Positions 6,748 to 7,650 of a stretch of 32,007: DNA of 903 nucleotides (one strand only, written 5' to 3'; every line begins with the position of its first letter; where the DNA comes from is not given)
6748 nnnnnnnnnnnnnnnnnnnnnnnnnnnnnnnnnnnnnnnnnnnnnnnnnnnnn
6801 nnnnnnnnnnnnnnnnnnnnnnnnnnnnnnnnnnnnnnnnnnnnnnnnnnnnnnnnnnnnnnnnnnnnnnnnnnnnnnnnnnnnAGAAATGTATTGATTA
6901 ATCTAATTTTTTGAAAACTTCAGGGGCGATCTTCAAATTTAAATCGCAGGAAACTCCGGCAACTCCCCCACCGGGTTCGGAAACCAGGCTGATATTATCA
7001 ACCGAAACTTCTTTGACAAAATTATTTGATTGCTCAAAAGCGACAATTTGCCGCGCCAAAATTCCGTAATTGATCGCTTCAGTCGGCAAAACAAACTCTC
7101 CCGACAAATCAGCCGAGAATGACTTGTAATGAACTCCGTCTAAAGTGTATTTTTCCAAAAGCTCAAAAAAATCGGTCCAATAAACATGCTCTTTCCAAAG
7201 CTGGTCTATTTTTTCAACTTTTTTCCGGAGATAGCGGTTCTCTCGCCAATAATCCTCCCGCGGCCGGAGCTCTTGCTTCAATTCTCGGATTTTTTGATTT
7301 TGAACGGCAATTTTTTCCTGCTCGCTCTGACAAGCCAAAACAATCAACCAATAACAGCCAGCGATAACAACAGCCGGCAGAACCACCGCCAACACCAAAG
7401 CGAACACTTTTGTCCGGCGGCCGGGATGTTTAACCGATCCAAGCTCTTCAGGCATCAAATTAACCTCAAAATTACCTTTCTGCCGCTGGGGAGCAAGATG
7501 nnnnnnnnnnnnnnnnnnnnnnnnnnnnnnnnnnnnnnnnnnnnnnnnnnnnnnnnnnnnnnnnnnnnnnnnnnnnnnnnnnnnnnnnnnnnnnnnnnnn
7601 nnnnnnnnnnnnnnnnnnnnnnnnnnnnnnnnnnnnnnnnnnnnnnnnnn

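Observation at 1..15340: Secretin-less type IV pilus block headed by two very large secreted proteins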

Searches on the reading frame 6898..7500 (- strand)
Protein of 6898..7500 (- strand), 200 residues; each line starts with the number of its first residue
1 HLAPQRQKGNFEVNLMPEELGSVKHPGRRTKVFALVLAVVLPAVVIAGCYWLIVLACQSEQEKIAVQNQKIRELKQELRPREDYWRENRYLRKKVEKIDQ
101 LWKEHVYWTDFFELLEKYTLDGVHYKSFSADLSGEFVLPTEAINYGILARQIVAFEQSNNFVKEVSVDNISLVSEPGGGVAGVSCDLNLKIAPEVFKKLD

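Call 41: search_solved_structures(query=window:6898-7500:-, max_evalue=10)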
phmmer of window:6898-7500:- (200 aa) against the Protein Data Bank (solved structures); distinct sequences matched with E-value up to 10: 1.
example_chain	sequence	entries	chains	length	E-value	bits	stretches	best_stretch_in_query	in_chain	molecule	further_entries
8zar_A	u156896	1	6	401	0.59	13.1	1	22-90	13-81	Multidrug export protein EmrA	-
